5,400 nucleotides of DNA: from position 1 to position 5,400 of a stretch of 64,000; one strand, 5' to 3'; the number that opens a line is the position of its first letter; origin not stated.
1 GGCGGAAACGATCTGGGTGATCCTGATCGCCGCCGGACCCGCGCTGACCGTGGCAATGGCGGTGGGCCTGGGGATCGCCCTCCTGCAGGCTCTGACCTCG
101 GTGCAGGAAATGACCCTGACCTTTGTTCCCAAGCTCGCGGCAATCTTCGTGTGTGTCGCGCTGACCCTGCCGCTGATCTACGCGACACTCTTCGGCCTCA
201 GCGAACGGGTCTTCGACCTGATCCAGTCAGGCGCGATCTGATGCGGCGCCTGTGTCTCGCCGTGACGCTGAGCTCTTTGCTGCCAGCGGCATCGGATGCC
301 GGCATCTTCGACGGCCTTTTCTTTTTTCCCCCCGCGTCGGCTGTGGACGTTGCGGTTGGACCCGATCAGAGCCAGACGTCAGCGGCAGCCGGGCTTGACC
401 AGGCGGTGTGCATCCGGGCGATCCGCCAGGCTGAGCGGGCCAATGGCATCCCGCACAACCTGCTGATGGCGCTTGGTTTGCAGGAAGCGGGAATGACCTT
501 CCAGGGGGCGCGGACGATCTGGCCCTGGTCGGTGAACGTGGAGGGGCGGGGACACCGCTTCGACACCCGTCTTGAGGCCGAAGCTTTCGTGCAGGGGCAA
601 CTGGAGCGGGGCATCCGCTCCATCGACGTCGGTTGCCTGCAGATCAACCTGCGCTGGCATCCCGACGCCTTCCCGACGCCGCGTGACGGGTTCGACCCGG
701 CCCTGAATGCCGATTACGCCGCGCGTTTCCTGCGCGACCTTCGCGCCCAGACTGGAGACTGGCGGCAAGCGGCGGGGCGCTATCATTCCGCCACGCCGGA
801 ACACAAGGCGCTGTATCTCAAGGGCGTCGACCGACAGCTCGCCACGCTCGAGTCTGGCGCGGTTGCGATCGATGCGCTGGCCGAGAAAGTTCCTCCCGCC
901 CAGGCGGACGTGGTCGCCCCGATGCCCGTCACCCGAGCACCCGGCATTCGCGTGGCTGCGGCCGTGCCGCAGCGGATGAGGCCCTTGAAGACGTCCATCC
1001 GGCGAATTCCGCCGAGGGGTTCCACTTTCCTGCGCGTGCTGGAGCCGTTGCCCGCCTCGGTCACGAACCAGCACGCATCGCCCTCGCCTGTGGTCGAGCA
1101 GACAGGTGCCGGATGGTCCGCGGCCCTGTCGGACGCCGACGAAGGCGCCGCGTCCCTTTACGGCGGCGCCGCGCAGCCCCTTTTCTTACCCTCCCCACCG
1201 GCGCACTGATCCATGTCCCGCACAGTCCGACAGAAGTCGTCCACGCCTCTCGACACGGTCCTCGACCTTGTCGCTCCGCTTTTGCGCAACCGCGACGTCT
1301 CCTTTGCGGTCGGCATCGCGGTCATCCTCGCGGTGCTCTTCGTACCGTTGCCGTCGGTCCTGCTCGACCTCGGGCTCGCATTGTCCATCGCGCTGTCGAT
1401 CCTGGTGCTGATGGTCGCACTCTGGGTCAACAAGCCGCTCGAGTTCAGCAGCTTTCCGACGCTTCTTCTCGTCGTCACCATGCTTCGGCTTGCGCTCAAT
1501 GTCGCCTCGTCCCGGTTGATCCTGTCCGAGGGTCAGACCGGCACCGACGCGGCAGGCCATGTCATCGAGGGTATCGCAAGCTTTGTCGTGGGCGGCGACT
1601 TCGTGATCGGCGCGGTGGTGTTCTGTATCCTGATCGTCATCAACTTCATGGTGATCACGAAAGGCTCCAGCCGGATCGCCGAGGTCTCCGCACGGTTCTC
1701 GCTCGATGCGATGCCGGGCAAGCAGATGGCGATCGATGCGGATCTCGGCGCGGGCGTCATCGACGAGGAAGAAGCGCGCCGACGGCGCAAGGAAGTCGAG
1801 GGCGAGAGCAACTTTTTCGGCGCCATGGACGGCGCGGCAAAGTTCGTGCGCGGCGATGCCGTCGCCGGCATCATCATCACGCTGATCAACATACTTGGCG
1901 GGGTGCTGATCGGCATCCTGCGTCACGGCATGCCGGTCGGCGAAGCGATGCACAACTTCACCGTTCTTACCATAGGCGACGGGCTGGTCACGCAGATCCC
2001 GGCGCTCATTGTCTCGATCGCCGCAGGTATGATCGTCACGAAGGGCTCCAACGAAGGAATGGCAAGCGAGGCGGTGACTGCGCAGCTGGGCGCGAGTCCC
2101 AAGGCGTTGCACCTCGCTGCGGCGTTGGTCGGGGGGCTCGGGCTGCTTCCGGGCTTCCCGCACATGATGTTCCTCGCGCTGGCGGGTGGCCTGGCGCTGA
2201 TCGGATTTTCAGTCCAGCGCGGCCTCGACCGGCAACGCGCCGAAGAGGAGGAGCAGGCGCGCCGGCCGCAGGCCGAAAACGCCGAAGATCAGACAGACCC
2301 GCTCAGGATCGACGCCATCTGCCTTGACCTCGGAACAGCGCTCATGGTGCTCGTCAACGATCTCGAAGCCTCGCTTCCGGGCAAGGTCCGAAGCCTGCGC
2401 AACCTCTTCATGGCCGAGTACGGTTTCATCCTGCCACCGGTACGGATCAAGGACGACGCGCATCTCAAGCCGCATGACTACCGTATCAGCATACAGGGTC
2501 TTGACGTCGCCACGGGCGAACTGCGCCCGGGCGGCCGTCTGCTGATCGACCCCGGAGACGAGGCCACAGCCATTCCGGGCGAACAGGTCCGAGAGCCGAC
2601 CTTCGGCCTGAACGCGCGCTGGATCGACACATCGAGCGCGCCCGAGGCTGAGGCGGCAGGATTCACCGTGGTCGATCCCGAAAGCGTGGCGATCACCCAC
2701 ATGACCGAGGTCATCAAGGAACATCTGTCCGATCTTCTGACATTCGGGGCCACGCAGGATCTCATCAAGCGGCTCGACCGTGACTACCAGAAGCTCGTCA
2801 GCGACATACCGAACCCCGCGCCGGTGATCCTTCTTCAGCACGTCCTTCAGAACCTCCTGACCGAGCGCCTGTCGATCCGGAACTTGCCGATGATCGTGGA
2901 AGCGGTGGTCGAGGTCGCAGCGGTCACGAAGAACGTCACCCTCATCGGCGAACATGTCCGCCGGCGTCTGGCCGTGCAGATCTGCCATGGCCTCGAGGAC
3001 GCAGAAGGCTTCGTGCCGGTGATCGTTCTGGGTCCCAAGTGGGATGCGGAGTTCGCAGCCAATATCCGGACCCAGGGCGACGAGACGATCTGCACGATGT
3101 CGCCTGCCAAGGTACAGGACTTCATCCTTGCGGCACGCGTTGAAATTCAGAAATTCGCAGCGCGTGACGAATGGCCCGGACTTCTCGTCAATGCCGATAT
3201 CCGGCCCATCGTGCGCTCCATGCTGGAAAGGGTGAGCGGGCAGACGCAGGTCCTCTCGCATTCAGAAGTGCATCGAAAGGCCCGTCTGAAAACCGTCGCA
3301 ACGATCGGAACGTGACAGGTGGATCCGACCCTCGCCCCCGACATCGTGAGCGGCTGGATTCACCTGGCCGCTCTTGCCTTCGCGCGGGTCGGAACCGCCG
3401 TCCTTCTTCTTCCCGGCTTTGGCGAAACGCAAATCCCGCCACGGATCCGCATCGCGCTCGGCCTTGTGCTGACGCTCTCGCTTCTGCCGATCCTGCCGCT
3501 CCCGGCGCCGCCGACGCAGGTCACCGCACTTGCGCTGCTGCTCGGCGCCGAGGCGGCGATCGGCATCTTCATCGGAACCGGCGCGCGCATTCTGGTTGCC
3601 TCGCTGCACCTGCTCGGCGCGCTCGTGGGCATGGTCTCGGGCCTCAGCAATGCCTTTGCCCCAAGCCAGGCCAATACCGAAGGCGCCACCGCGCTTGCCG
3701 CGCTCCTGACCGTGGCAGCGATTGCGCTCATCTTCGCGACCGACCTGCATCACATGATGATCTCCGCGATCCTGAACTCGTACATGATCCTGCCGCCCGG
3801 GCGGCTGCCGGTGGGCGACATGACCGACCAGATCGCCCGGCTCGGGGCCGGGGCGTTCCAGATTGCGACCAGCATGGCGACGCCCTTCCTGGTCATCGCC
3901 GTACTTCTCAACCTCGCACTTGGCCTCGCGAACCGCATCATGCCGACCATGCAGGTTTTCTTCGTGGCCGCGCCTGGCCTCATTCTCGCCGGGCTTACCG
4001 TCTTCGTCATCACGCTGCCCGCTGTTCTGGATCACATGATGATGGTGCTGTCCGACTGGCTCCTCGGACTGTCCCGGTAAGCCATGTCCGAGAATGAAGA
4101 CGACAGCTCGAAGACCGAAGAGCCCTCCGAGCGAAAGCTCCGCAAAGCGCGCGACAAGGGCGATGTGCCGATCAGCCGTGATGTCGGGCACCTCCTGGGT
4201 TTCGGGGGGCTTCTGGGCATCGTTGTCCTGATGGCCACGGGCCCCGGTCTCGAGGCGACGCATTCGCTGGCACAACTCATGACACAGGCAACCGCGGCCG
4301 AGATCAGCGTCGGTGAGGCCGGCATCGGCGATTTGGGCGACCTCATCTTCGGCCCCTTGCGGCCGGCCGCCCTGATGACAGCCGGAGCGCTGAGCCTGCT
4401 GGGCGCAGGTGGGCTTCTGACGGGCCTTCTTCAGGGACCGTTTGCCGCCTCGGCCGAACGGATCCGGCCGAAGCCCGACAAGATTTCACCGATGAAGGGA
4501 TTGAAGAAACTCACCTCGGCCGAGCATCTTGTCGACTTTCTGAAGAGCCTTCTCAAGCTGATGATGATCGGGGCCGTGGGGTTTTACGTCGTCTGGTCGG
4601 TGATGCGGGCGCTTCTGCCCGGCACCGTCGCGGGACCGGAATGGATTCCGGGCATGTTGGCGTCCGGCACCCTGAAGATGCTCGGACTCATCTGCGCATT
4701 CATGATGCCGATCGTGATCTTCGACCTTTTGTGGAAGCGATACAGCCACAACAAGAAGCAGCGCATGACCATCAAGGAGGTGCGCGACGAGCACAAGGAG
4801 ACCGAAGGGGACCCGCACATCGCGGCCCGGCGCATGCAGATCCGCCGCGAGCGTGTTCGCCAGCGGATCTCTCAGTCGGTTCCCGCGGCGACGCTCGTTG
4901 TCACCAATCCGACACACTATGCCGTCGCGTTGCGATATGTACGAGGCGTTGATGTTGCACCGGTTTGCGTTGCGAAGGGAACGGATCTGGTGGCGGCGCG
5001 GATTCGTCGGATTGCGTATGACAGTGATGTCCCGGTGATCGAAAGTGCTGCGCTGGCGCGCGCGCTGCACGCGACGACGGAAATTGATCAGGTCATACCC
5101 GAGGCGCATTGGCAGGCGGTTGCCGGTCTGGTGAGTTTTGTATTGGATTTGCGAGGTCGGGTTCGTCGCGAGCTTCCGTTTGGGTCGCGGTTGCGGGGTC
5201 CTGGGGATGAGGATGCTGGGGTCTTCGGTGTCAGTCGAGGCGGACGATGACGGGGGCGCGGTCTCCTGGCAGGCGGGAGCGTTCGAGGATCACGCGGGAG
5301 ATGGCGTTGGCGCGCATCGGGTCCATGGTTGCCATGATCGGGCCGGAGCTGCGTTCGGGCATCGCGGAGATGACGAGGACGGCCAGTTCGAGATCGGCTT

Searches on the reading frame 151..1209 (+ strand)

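Call 20: search_protein_families(library=pfam, proteins=[window:151-1209:+], max_evalue=0.001)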
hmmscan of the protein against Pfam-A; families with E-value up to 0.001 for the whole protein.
window:151-1209:+ (352 aa): 1 family
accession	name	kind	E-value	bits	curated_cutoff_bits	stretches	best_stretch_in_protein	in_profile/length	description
PF01464.25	SLT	-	0.00029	20.8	21.3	0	91-213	3-96/117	Transglycosylase SLT domain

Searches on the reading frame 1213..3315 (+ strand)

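Call 20: search_protein_families(library=pfam, proteins=[window:1213-3315:+], max_evalue=0.001)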
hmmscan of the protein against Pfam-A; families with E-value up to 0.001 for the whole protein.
window:1213-3315:+ (700 aa): 1 family
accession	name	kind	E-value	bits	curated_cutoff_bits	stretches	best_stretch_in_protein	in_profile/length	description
PF00771.25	FHIPEP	-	4.2e-239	795.9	29.1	1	38-690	1-656/657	FHIPEP family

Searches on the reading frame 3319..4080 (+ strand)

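Call 20: search_protein_families(library=pfam, proteins=[window:3319-4080:+], max_evalue=0.001)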
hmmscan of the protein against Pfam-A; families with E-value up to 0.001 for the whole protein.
window:3319-4080:+ (253 aa): 1 family
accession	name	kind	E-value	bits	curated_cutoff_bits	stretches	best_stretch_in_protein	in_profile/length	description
PF01311.25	Bac_export_1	-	2.5e-48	165.1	27.8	1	17-244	4-227/230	Bacterial export proteins, family 1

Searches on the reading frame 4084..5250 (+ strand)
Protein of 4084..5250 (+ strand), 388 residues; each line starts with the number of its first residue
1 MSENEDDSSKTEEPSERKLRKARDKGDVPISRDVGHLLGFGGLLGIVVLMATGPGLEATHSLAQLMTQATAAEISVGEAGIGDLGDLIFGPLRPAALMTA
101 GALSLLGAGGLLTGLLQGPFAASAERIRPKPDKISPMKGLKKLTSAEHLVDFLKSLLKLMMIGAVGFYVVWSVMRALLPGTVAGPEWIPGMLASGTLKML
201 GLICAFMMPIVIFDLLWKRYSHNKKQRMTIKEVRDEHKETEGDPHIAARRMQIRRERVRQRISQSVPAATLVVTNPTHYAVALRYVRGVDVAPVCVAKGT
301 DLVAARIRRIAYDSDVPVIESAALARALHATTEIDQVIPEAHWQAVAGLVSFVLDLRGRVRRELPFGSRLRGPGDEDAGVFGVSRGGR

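Call 20: search_protein_families(library=pfam, proteins=[window:4084-5250:+], max_evalue=0.001)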
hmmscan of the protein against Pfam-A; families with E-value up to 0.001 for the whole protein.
window:4084-5250:+ (388 aa): 1 family
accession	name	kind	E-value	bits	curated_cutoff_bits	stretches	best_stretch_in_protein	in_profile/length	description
PF01312.24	Bac_export_2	-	5.8e-97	325.4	24.4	1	9-353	2-335/335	FlhB HrpN YscU SpaS Family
